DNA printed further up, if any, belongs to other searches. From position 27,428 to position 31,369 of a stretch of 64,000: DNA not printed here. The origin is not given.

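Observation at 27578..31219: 1213-aa cytoplasmic protein with NHL propellers at both ends of a long helical spacer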

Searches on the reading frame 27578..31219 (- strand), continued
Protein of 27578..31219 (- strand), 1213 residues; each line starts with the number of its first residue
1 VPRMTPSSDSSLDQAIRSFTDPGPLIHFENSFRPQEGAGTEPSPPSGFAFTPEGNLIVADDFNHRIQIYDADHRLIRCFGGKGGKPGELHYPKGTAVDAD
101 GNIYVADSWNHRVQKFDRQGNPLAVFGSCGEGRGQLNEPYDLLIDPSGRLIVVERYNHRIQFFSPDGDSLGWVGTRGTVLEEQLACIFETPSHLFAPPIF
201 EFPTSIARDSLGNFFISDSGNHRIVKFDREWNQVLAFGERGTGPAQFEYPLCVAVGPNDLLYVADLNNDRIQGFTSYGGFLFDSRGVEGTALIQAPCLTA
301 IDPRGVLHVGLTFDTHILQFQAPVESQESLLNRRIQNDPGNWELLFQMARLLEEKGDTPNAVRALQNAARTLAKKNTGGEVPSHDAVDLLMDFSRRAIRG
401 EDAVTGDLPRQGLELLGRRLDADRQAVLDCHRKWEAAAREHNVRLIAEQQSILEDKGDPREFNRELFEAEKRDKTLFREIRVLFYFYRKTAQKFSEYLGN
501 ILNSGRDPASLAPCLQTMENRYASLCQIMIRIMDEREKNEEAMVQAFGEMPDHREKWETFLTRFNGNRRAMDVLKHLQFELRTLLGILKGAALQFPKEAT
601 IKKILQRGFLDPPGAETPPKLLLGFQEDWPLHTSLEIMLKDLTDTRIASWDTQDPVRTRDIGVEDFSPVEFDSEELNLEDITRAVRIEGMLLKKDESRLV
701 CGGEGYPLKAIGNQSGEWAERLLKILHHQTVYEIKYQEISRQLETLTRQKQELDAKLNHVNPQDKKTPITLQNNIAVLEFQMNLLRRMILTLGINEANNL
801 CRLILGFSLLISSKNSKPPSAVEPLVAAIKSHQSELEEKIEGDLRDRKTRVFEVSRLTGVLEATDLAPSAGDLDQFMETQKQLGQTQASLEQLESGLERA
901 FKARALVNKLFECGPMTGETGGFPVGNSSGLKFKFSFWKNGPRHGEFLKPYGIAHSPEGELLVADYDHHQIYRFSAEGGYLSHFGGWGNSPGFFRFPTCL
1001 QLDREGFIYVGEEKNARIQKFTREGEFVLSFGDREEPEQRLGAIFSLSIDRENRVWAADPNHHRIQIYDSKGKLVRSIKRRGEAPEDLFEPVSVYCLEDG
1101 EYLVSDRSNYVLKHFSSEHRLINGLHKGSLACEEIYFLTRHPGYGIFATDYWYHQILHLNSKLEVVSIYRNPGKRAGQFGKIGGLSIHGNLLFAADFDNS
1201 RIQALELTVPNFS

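Call 7: find_homologous_proteins(query=window:27578-31219:-, max_evalue=0.00001)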
Query window:27578-31219:- (1213 aa): 1699 proteins with E <= 0.00001 among 8000 candidates; the best 120 are listed.
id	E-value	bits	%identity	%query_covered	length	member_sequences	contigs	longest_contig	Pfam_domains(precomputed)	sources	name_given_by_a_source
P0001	0.0e+0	2820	100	100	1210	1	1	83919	PF17170.11,PF23381.2,PF13449.13,PF01436.28,PF25021.2,PF08450.19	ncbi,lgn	ncbi:MAG: hypothetical protein ACE5E9_03685 [Nitrospinaceae bacterium]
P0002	0.0e+0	1351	51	98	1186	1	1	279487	PF17170.11,PF24684.2,PF01436.28,PF25021.2,PF06739.18,PF08450.19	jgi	jgi:DNA-binding beta-propeller fold protein YncE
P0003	0.0e+0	1346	51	99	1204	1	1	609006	PF17170.11,PF13449.13,PF01436.28,PF25021.2,PF06739.18,PF08450.19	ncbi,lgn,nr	ncbi:MAG: hypothetical protein NPINA01_24450 [Nitrospinaceae bacterium]|nr:MAG: hypothetical protein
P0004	0.0e+0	1345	50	99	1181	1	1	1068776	PF17170.11,PF23381.2,PF24684.2,PF01436.28,PF25021.2,PF06739.18,PF08450.19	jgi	jgi:DNA-binding beta-propeller fold protein YncE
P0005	0.0e+0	1333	50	99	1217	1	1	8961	PF17170.11,PF01436.28,PF25021.2,PF06739.18,PF08450.19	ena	-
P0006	0.0e+0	1333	51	100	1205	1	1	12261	PF17170.11,PF23381.2,PF01436.28,PF25021.2,PF08450.19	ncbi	-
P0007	0.0e+0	1322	50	97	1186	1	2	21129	PF17170.11,PF24684.2,PF01436.28,PF25021.2,PF08450.19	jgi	jgi:DNA-binding beta-propeller fold protein YncE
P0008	0.0e+0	1319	50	98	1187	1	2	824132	PF17170.11,PF01436.28,PF25021.2,PF06739.18,PF08450.19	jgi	jgi:DNA-binding beta-propeller fold protein YncE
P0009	0.0e+0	1295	51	97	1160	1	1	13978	PF17170.11,PF23381.2,PF13449.13,PF24684.2,PF01436.28,PF25021.2,PF08450.19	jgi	-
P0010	0.0e+0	1280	49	99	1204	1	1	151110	PF17170.11,PF23381.2,PF13449.13,PF24684.2,PF01436.28,PF25021.2,PF08450.19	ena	-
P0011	0.0e+0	1276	50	97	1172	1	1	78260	PF17170.11,PF23381.2,PF24684.2,PF01436.28,PF25021.2,PF08450.19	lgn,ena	-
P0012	0.0e+0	1275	50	97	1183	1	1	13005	PF17170.11,PF24684.2,PF01436.28,PF25021.2,PF08450.19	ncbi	-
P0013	0.0e+0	1269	49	98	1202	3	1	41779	PF01436.28,PF25021.2,PF08450.19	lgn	-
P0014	0.0e+0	1262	49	97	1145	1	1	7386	PF17170.11,PF23381.2,PF24684.2,PF01436.28,PF25021.2,PF06739.18,PF08450.19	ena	-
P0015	0.0e+0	1252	49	97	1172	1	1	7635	PF17170.11,PF13449.13,PF24684.2,PF01436.28,PF25021.2,PF06739.18,PF08450.19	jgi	-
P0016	0.0e+0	1245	49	98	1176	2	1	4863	PF17170.11,PF24684.2,PF01436.28,PF25021.2,PF08450.19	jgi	jgi:DNA-binding beta-propeller fold protein YncE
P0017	0.0e+0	1232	49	97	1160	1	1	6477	PF17170.11,PF23381.2,PF24684.2,PF01436.28,PF25021.2,PF08450.19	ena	-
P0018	0.0e+0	1231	48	97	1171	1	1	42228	PF17170.11,PF23381.2,PF24684.2,PF01436.28,PF25021.2,PF06739.18,PF08450.19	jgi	-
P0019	0.0e+0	1214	48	97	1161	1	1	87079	PF17170.11,PF24684.2,PF01436.28,PF25021.2,PF06739.18,PF08450.19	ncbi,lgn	-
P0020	0.0e+0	1213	49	97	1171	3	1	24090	PF17170.11,PF23381.2,PF13449.13,PF24684.2,PF01436.28,PF25021.2,PF06739.18,PF08450.19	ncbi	-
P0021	0.0e+0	1207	49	97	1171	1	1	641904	PF17170.11,PF23381.2,PF13449.13,PF24684.2,PF01436.28,PF25021.2,PF06739.18,PF08450.19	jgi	jgi:DNA-binding beta-propeller fold protein YncE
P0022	0.0e+0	1190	48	98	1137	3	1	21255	PF17170.11,PF23381.2,PF01436.28,PF06739.18,PF08450.19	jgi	jgi:DNA-binding beta-propeller fold protein YncE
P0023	0.0e+0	1178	47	99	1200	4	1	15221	PF17170.11,PF23381.2,PF13449.13,PF24684.2,PF01436.28,PF25021.2,PF06739.18,PF08450.19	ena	-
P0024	0.0e+0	1176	48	97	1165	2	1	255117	PF17170.11,PF24684.2,PF01436.28,PF25021.2,PF06739.18,PF08450.19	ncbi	-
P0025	0.0e+0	1170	50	90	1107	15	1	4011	PF01436.28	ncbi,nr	ncbi:MAG: hypothetical protein IIB46_03810, partial [Nitrospinae bacterium]|nr:hypothetical protein 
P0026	0.0e+0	1163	47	97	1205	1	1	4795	PF17170.11,PF23381.2,PF13449.13,PF01436.28,PF25021.2,PF06739.18,PF08450.19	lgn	-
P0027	0.0e+0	1158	47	97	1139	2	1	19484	PF17170.11,PF01436.28,PF08450.19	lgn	-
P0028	0.0e+0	1123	45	100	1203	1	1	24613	PF17170.11,PF01436.28,PF08450.19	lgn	-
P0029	0.0e+0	1113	46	94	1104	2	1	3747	PF17170.11,PF01436.28,PF25021.2,PF08450.19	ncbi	ncbi:hypothetical protein MNBD_NITROSPINAE05-97, partial [hydrothermal vent metagenome]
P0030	0.0e+0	1097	44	97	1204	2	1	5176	PF17170.11,PF23381.2,PF13449.13,PF01436.28,PF25021.2,PF06739.18,PF08450.19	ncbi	-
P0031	0.0e+0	1096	44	98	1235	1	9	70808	PF17170.11,PF23381.2,PF13449.13,PF24684.2,PF01436.28,PF25021.2,PF06739.18,PF08450.19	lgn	-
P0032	0.0e+0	1092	46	98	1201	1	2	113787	PF17170.11,PF13449.13,PF01436.28,PF25021.2,PF06739.18,PF08450.19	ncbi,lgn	ncbi:MAG: NHL repeat-containing protein [Nitrospinales bacterium]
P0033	0.0e+0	1090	44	97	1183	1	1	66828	PF17170.11,PF24684.2,PF01436.28,PF25021.2,PF06739.18,PF08450.19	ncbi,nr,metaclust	ncbi:hypothetical protein UZ36_01425 [Candidatus Nitromaritima sp. SCGC AAA799-C22]|nr:hypothetical 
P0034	0.0e+0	1085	44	99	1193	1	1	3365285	PF17170.11,PF23381.2,PF01436.28,PF25021.2,PF08450.19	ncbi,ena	-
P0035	0.0e+0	1077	44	98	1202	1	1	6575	PF17170.11,PF23381.2,PF24684.2,PF01436.28,PF25021.2,PF06739.18,PF08450.19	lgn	-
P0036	0.0e+0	1063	42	98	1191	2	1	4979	PF17170.11,PF23381.2,PF24684.2,PF01436.28,PF25021.2,PF06739.18,PF08450.19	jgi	-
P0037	0.0e+0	1061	45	98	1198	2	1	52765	PF17170.11,PF13449.13,PF01436.28,PF25021.2,PF06739.18,PF08450.19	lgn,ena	-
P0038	0.0e+0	1059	43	99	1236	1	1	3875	PF17170.11,PF23381.2,PF24684.2,PF01436.28,PF25021.2,PF06739.18,PF08450.19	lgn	-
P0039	0.0e+0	1056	43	100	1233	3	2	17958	PF17170.11,PF23381.2,PF13449.13,PF24684.2,PF01436.28,PF25021.2,PF06739.18,PF08450.19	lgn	-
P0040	0.0e+0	1044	43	97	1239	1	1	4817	PF17170.11,PF23381.2,PF13449.13,PF24684.2,PF01436.28,PF25021.2,PF06739.18,PF08450.19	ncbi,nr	ncbi:MAG: NHL repeat-containing protein [Nitrospinae bacterium]|nr:NHL repeat-containing protein [Ni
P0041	0.0e+0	1042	43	97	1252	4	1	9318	PF17170.11,PF23381.2,PF13449.13,PF24684.2,PF01436.28,PF25021.2,PF06739.18,PF08450.19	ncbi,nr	ncbi:MAG: NHL repeat-containing protein [Nitrospinae bacterium]|nr:NHL repeat-containing protein [Ni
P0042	0.0e+0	1037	41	98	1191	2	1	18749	PF17170.11,PF23381.2,PF24684.2,PF01436.28,PF25021.2,PF06739.18,PF08450.19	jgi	-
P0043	0.0e+0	1021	42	98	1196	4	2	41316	PF17170.11,PF23381.2,PF13449.13,PF01436.28,PF25021.2,PF06739.18,PF08450.19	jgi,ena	jgi:DNA-binding beta-propeller fold protein YncE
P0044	0.0e+0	1019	41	98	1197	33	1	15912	PF17170.11,PF23381.2,PF01436.28,PF25021.2,PF08450.19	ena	-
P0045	0.0e+0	1016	41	98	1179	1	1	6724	PF17170.11,PF23381.2,PF13449.13,PF01436.28,PF25021.2,PF06739.18,PF08450.19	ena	-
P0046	1.5e-298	1011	41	98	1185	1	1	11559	PF17170.11,PF23381.2,PF01436.28,PF25021.2,PF08450.19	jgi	jgi:DNA-binding beta-propeller fold protein YncE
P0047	4.3e-298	1010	41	98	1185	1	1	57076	PF17170.11,PF13449.13,PF01436.28,PF25021.2,PF06739.18,PF08450.19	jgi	jgi:DNA-binding beta-propeller fold protein YncE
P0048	3.6e-297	1007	41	98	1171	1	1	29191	PF17170.11,PF23381.2,PF01436.28,PF25021.2,PF08450.19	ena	-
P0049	1.3e-295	1002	41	98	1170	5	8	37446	PF17170.11,PF23381.2,PF01436.28,PF25021.2,PF06739.18,PF08450.19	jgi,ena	-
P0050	2.3e-295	1001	41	98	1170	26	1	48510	PF17170.11,PF23381.2,PF01436.28,PF25021.2,PF06739.18,PF08450.19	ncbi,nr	ncbi:MAG: hypothetical protein HOC04_02045 [Nitrospina sp.]|nr:hypothetical protein [Nitrospina sp.]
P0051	2.8e-295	1001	42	97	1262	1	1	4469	PF17170.11,PF23381.2,PF24684.2,PF01436.28,PF25021.2,PF08450.19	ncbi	ncbi:MAG: NHL repeat-containing protein [Nitrospinales bacterium]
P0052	3.3e-294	997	41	98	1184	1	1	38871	PF17170.11,PF23381.2,PF24684.2,PF01436.28,PF25021.2,PF06739.18,PF08450.19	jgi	jgi:DNA-binding beta-propeller fold protein YncE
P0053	3.4e-294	997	41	97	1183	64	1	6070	PF17170.11,PF24684.2,PF01436.28,PF25021.2,PF06739.18,PF08450.19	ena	-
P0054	3.6e-294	997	41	97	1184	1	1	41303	PF17170.11,PF24684.2,PF01436.28,PF25021.2,PF06739.18,PF08450.19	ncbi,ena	-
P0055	4.1e-293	993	43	96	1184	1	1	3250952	PF17170.11,PF23381.2,PF01436.28,PF25021.2,PF08450.19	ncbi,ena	-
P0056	7.1e-293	993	41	97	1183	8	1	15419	PF17170.11,PF23381.2,PF13449.13,PF24684.2,PF01436.28,PF25021.2,PF06739.18,PF08450.19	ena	-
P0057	2.5e-292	991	41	98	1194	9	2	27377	PF17170.11,PF23381.2,PF01436.28,PF25021.2,PF06739.18,PF08450.19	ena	-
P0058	8.9e-292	989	41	97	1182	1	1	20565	PF13449.13,PF24684.2,PF01436.28,PF25021.2,PF06739.18,PF08450.19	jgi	jgi:DNA-binding beta-propeller fold protein YncE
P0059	1.3e-291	988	42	96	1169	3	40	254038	PF17170.11,PF13449.13,PF01436.28,PF25021.2,PF06739.18,PF08450.19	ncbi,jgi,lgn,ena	jgi:DNA-binding beta-propeller fold protein YncE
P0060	1.7e-291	988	40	97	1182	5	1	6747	PF17170.11,PF23381.2,PF01436.28,PF25021.2,PF06739.18,PF08450.19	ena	-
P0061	3.0e-291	987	41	98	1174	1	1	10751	PF17170.11,PF23381.2,PF24684.2,PF01436.28,PF25021.2,PF08450.19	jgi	jgi:DNA-binding beta-propeller fold protein YncE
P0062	6.8e-291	986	42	97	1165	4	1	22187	PF17170.11,PF23381.2,PF01436.28,PF25021.2,PF06739.18,PF08450.19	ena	-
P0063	1.0e-290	985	41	97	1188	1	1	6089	PF17170.11,PF23381.2,PF01436.28,PF25021.2,PF06739.18,PF08450.19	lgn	-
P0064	2.4e-290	984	40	98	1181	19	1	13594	PF17170.11,PF01436.28,PF25021.2,PF06739.18,PF08450.19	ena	-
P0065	3.5e-290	984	41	100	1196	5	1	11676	PF17170.11,PF23381.2,PF01436.28,PF25021.2,PF06739.18,PF08450.19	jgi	jgi:DNA-binding beta-propeller fold protein YncE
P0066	7.8e-290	983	42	97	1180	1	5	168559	PF17170.11,PF01436.28,PF25021.2,PF06739.18,PF08450.19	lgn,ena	-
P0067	1.2e-289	982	41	97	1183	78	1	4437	PF17170.11,PF23381.2,PF13449.13,PF24684.2,PF01436.28,PF25021.2,PF06739.18,PF08450.19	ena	-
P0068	8.1e-289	979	40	98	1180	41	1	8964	PF17170.11,PF23381.2,PF13449.13,PF01436.28,PF25021.2,PF08450.19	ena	-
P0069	8.1e-289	979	40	98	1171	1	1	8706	PF17170.11,PF23381.2,PF01436.28,PF25021.2,PF06739.18,PF08450.19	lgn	-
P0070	1.2e-288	979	40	98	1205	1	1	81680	PF17170.11,PF23381.2,PF13449.13,PF01436.28,PF25021.2,PF06739.18,PF08450.19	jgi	jgi:DNA-binding beta-propeller fold protein YncE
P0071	1.3e-288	979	41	98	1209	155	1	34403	PF17170.11,PF24684.2,PF01436.28,PF25021.2,PF06739.18,PF08450.19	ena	-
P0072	1.5e-288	978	41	97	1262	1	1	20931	PF17170.11,PF23381.2,PF24684.2,PF01436.28,PF25021.2,PF06739.18,PF08450.19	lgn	-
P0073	3.0e-288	977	40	97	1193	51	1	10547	PF17170.11,PF23381.2,PF13449.13,PF24684.2,PF01436.28,PF25021.2,PF06739.18,PF08450.19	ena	-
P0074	1.3e-287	975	41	97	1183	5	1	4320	PF17170.11,PF24684.2,PF01436.28,PF25021.2,PF06739.18,PF08450.19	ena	-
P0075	3.5e-286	971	40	97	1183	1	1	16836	PF17170.11,PF01436.28,PF25021.2,PF06739.18,PF08450.19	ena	-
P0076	4.6e-286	970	41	97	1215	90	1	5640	PF01436.28,PF25021.2,PF06739.18,PF08450.19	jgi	jgi:DNA-binding beta-propeller fold protein YncE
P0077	5.7e-286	970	41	97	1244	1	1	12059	PF07494.18,PF17170.11,PF13449.13,PF24684.2,PF01436.28,PF25021.2,PF06739.18,PF08450.19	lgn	-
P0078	7.9e-286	969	40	97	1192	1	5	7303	PF17170.11,PF01436.28,PF25021.2,PF06739.18,PF08450.19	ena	-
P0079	9.5e-286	969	40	98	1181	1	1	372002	PF17170.11,PF23381.2,PF01436.28,PF25021.2,PF06739.18,PF08450.19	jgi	jgi:DNA-binding beta-propeller fold protein YncE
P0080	1.3e-285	969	41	97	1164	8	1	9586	PF17170.11,PF01436.28,PF25021.2,PF06739.18,PF08450.19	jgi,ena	-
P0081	4.2e-285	967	40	98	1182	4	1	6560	PF17170.11,PF23381.2,PF01436.28,PF25021.2,PF06739.18,PF08450.19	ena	-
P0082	5.8e-285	966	40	97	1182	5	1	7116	PF23381.2,PF13449.13,PF24684.2,PF01436.28,PF25021.2,PF08450.19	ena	-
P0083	8.5e-285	966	40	97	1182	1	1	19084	PF17170.11,PF23381.2,PF01436.28,PF25021.2,PF06739.18,PF08450.19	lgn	-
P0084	1.1e-284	966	40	97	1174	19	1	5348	PF17170.11,PF23381.2,PF13449.13,PF24684.2,PF01436.28,PF25021.2,PF06739.18,PF08450.19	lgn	-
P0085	3.2e-284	964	40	97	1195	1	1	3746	PF17170.11,PF23381.2,PF24684.2,PF01436.28,PF25021.2,PF06739.18,PF08450.19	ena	-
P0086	5.0e-284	963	39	100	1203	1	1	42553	PF17170.11,PF23381.2,PF01436.28,PF25021.2,PF06739.18,PF08450.19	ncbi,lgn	-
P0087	7.5e-284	963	40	98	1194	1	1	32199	PF17170.11,PF23381.2,PF01436.28,PF25021.2,PF06739.18,PF08450.19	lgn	-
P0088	1.5e-283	962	40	98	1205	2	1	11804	PF17170.11,PF23381.2,PF01436.28,PF25021.2,PF08450.19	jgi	jgi:DNA-binding beta-propeller fold protein YncE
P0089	3.0e-283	961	40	98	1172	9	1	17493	PF17170.11,PF23381.2,PF01436.28,PF25021.2,PF08450.19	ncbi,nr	ncbi:MAG: hypothetical protein HOH38_10330 [Nitrospinaceae bacterium]|nr:hypothetical protein [Nitro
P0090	4.8e-282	957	39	98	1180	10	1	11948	PF17170.11,PF01436.28,PF25021.2,PF06739.18,PF08450.19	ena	-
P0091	2.2e-281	955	40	98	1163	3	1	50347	PF17170.11,PF23381.2,PF01436.28,PF25021.2,PF06739.18,PF08450.19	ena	-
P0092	2.8e-281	954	41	97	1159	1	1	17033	PF17170.11,PF23381.2,PF01436.28,PF25021.2,PF06739.18,PF08450.19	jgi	jgi:DNA-binding beta-propeller fold protein YncE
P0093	4.2e-281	954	40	97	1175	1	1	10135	PF17170.11,PF01436.28,PF25021.2,PF06739.18,PF08450.19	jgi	jgi:DNA-binding beta-propeller fold protein YncE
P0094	5.2e-281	953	40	97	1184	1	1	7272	PF17170.11,PF23381.2,PF01436.28,PF25021.2,PF06739.18,PF08450.19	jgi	jgi:DNA-binding beta-propeller fold protein YncE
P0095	6.8e-281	953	41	98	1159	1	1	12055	PF17170.11,PF23381.2,PF01436.28,PF25021.2,PF06739.18,PF08450.19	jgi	jgi:DNA-binding beta-propeller fold protein YncE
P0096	1.3e-280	952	41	97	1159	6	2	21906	PF17170.11,PF23381.2,PF01436.28,PF25021.2,PF06739.18,PF08450.19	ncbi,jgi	ncbi:MAG: DNA-binding beta-propeller fold protein YncE [Nitrospinales bacterium]|jgi:DNA-binding bet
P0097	6.6e-280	950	41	97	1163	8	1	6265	PF23381.2,PF01436.28,PF25021.2,PF06739.18,PF08450.19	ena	-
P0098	9.0e-280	949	39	98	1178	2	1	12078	PF06977.18,PF17170.11,PF23381.2,PF01436.28,PF25021.2,PF06739.18,PF08450.19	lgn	-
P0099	1.3e-279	949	41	97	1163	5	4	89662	PF17170.11,PF01436.28,PF25021.2,PF06739.18,PF08450.19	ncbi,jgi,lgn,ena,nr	ncbi:MAG: hypothetical protein HOK41_13920 [Nitrospina sp.]|jgi:DNA-binding beta-propeller fold prot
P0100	1.3e-279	949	39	97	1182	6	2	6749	PF17170.11,PF13449.13,PF24684.2,PF01436.28,PF25021.2,PF06739.18,PF08450.19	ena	-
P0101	1.4e-279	949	40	97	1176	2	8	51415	PF17170.11,PF01436.28,PF25021.2,PF06739.18,PF08450.19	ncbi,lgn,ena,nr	ncbi:MAG: NHL repeat-containing protein [Nitrospinae bacterium]|nr:NHL repeat-containing protein [Ni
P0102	1.6e-279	948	39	98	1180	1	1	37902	PF17170.11,PF23381.2,PF01436.28,PF25021.2,PF06739.18,PF08450.19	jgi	jgi:DNA-binding beta-propeller fold protein YncE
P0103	3.7e-279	947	41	98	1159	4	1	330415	PF17170.11,PF01436.28,PF25021.2,PF06739.18,PF08450.19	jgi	jgi:DNA-binding beta-propeller fold protein YncE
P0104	1.8e-278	945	40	98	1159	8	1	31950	PF17170.11,PF23381.2,PF01436.28,PF25021.2,PF06739.18,PF08450.19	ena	-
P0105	2.3e-278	945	39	97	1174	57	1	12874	PF17170.11,PF13449.13,PF24684.2,PF01436.28,PF25021.2,PF06739.18,PF08450.19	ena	-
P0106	7.0e-278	943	40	97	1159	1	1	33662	PF17170.11,PF23381.2,PF01436.28,PF25021.2,PF06739.18,PF08450.19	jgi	jgi:DNA-binding beta-propeller fold protein YncE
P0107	8.7e-278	943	40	98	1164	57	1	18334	PF01436.28,PF25021.2,PF06739.18,PF08450.19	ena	-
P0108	8.9e-278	943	39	97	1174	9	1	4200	PF17170.11,PF01436.28,PF25021.2,PF06739.18,PF08450.19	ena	-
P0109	1.1e-277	942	41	97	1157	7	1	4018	PF17170.11,PF23381.2,PF01436.28,PF25021.2,PF06739.18,PF08450.19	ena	-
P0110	2.4e-277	941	38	99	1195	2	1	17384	PF06977.18,PF17170.11,PF23381.2,PF01436.28,PF25021.2,PF06739.18,PF08450.19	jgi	jgi:DNA-binding beta-propeller fold protein YncE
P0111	3.3e-277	941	40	97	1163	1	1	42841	PF01436.28,PF25021.2,PF06739.18,PF08450.19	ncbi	-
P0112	7.5e-277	940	41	97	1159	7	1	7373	PF17170.11,PF23381.2,PF01436.28,PF25021.2,PF06739.18,PF08450.19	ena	-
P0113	1.2e-276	939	38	98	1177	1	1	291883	PF17170.11,PF24684.2,PF01436.28,PF25021.2,PF06739.18,PF08450.19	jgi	jgi:DNA-binding beta-propeller fold protein YncE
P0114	1.9e-276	938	40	97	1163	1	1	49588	PF17170.11,PF23381.2,PF01436.28,PF25021.2,PF06739.18,PF08450.19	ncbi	ncbi:MAG: hypothetical protein VW455_06455 [Nitrospinota bacterium]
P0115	2.6e-276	938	41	97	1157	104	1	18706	PF17170.11,PF23381.2,PF01436.28,PF25021.2,PF06739.18,PF08450.19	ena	-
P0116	4.9e-276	937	41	97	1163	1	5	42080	PF17170.11,PF23381.2,PF01436.28,PF25021.2,PF06739.18,PF08450.19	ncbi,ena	-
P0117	1.8e-275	935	40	97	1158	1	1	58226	PF17170.11,PF23381.2,PF13449.13,PF01436.28,PF25021.2,PF06739.18,PF08450.19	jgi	jgi:DNA-binding beta-propeller fold protein YncE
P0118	5.9e-275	933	40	97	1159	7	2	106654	PF17170.11,PF23381.2,PF01436.28,PF25021.2,PF06739.18,PF08450.19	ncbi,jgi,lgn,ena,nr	ncbi:MAG TPA: hypothetical protein HPP54_00085 [Nitrospinae bacterium]|nr:hypothetical protein [Nitr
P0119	1.3e-274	932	40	98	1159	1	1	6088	PF17170.11,PF23381.2,PF01436.28,PF25021.2,PF06739.18,PF08450.19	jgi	jgi:DNA-binding beta-propeller fold protein YncE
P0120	1.4e-274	932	44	85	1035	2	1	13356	PF17170.11,PF01436.28,PF25021.2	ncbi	ncbi:MAG: hypothetical protein COV67_06790, partial [Nitrospinae bacterium CG11_big_fil_rev_8_21_14_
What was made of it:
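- On Nitrospinota double-NHL family (defined here): More than 120 clusters cover 85-100% of the query, nearly all at least 94% (call 7).
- Closest known: Bacterial single-propeller NHL proteins. Same: The COG3391 annotation 'DNA-binding beta-propeller fold protein YncE' is what JGI gives the family (call 7).
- Checked: NCBI's model of the same MAG starts at Met4 and gives 1210 aa (P0001, 100% identity, call 7).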
